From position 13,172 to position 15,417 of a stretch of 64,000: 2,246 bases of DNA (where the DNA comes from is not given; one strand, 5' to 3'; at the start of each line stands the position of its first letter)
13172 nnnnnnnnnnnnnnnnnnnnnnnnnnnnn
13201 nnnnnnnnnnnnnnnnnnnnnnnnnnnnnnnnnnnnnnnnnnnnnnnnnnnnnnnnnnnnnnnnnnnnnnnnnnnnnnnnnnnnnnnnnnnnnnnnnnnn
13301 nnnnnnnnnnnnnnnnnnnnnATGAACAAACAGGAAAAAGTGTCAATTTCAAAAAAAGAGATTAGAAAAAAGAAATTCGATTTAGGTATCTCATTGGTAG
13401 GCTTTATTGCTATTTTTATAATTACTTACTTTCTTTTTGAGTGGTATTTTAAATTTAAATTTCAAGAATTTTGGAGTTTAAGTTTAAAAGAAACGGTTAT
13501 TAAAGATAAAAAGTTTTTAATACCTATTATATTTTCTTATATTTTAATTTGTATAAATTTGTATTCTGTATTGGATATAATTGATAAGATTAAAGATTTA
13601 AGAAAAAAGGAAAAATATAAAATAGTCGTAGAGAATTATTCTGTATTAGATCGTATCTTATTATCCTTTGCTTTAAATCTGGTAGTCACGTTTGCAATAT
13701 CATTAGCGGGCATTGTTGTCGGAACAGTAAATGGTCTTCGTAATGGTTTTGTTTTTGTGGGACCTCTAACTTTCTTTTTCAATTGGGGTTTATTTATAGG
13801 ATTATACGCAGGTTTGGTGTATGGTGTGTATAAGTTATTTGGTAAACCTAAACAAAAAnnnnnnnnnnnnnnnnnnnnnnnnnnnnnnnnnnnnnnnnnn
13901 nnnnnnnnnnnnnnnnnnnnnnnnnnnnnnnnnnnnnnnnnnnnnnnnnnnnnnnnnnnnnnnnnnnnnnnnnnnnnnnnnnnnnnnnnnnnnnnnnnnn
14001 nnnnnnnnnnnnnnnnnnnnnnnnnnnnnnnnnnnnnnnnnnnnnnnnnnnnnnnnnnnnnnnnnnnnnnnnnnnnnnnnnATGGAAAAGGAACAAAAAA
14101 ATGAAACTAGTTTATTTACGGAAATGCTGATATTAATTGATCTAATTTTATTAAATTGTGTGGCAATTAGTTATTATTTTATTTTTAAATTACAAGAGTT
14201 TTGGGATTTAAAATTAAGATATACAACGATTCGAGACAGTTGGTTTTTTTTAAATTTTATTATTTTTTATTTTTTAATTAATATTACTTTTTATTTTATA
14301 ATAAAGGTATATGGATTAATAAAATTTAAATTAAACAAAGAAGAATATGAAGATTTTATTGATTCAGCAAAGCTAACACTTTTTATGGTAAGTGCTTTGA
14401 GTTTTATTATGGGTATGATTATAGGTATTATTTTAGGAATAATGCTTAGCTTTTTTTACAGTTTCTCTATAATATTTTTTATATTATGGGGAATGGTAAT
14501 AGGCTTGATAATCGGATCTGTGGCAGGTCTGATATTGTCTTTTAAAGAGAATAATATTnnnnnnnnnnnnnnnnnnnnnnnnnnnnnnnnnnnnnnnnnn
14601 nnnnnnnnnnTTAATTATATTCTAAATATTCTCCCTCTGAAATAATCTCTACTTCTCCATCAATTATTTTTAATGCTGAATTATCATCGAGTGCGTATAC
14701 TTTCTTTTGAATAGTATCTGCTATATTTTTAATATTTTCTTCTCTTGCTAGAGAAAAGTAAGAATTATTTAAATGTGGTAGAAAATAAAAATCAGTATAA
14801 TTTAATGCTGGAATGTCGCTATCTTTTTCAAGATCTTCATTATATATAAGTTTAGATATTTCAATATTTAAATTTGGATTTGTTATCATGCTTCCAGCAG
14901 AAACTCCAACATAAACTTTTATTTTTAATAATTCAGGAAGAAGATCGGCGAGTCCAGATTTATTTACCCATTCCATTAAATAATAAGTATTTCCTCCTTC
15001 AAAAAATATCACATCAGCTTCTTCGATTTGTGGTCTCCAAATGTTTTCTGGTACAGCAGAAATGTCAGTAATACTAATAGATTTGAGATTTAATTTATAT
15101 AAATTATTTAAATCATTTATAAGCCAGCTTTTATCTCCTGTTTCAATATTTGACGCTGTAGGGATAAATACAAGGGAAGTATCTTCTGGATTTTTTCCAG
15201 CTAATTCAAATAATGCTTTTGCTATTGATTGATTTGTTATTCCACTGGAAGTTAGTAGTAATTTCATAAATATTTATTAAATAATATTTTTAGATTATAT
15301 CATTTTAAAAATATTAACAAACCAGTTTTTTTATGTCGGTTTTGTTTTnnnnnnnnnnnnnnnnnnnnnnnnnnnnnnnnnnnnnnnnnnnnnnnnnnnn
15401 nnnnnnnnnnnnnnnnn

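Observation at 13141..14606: Tandem membrane-protein paralogs whose 5' leaders are far better conserved than their coding sequences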

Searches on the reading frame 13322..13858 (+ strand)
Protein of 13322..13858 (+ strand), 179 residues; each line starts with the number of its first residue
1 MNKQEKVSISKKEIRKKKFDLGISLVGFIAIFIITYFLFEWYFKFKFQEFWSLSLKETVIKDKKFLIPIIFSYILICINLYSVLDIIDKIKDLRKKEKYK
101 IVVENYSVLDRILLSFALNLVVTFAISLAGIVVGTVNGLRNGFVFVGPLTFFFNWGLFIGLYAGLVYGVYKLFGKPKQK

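Call 13: search_protein_families(library=pfam, proteins=[window:13322-13858:+], max_evalue=0.01)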
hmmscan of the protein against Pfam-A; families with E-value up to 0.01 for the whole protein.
window:13322-13858:+ (179 aa): 0 families

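Call 14: find_homologous_proteins(query=window:13322-13858:+, max_evalue=0.01)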
Query window:13322-13858:+ (179 aa): 2 proteins with E <= 0.01 among 337 candidates.
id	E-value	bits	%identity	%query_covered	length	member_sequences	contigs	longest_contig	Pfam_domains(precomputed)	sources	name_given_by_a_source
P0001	5.7e-107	373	100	100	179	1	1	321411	-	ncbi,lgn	ncbi:MAG: hypothetical protein WCO35_01085 [Candidatus Nomurabacteria bacterium]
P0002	2.3e-84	300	77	100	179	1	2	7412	-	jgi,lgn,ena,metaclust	metaclust:\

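Call 15: find_encoding_contigs(protein=P0002, flank=5000)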
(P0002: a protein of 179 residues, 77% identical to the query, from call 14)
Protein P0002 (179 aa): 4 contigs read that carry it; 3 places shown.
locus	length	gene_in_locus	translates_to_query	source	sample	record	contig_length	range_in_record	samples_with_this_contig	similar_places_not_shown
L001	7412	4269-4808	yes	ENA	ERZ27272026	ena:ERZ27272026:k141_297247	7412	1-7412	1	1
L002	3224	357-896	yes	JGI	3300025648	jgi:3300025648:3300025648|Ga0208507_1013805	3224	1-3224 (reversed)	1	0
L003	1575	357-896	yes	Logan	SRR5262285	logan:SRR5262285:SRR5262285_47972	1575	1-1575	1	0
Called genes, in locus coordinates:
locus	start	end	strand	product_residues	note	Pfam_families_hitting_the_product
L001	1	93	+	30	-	?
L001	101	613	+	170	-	-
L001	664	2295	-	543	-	PF13629:T2SS-T3SS_pil_N (faint), PF01471:PG_binding_1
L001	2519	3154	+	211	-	PF09335:VTT_dom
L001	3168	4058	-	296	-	PF03734:YkuD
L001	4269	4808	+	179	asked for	-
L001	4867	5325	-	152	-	PF00383:dCMP_cyt_deam_1, PF14437:MafB19-deam (faint)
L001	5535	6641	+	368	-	-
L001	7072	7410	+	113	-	?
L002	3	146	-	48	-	?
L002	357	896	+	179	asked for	-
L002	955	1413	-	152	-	PF00383:dCMP_cyt_deam_1, PF14437:MafB19-deam (faint)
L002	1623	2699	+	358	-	-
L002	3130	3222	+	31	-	?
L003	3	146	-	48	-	?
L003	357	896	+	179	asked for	-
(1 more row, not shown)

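Call 26: search_protein_representatives(alignment_id=A3)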
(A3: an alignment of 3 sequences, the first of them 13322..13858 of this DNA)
Query: 3 sequences, 179 profile positions. Proteins with E-value up to 0.001 (for the whole library): 2; up to 1e-10: 2; up to 1e-30: 2. The best 2 are listed.
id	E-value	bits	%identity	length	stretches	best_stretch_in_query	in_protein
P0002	5.7e-91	319.6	-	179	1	1-179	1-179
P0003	6.2e-63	228.3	-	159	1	13-176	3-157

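Call 72: search_protein_families(library=padloc, proteins=[window:13322-13858:+], max_evalue=0.01)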
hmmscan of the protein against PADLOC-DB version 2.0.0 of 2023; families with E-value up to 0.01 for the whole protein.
window:13322-13858:+ (179 aa): 0 families

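Call 79: predict_structure(alignment_id=A3)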
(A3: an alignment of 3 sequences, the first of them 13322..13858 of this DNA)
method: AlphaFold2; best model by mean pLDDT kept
length: 179 residues; sequences in the alignment: 3
mean_pLDDT: 58.8   pTM: 0.48
mean pLDDT of the five models: 58.8, 56.4, 55.3, 54.1, 52.2
residues with pLDDT >= 90: 0; 70-90: 39; 50-70: 98; < 50: 42
segments of 3 or more residues with pLDDT < 50: 1-8, 49-51, 53-61, 98-106, 145-149, 175-179
pLDDT, mean of each block of 10 residues (from residue 1): 46 75 75 71 56 44 59 71 71 60 46 59 58 56 49 54 61 47
secondary structure, 60 per line:
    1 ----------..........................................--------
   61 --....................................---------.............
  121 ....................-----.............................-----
elements in order: H11-52 H63-98 H108-140 H146-174

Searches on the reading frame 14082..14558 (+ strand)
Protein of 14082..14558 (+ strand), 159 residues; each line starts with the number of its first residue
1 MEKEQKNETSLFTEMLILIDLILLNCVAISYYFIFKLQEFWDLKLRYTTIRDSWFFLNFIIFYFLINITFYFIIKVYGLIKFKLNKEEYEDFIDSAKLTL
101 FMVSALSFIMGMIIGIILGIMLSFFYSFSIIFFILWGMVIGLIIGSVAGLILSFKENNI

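Call 13: search_protein_families(library=pfam, proteins=[window:14082-14558:+], max_evalue=0.01)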
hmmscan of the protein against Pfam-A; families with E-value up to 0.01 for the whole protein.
window:14082-14558:+ (159 aa): 0 families

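Call 16: find_homologous_proteins(query=window:14082-14558:+, max_evalue=0.01)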
Query window:14082-14558:+ (159 aa): 1 proteins with E <= 0.01 among 220 candidates.
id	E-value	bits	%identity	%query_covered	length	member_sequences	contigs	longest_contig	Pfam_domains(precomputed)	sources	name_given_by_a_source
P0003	2.1e-90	319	100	100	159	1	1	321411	-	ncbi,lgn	ncbi:MAG: hypothetical protein WCO35_01090 [Candidatus Nomurabacteria bacterium]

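Call 72: search_protein_families(library=padloc, proteins=[window:14082-14558:+], max_evalue=0.01)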
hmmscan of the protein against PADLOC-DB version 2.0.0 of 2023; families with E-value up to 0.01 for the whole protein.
window:14082-14558:+ (159 aa): 0 families

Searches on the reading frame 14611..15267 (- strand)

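Call 13: search_protein_families(library=pfam, proteins=[window:14611-15267:-], max_evalue=0.01)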
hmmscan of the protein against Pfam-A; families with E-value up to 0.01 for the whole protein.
window:14611-15267:- (218 aa): 1 family
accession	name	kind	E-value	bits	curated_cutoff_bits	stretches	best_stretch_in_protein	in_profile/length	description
PF03575.23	Peptidase_S51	-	2.7e-30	106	23.9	1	3-209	1-206/206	Peptidase family S51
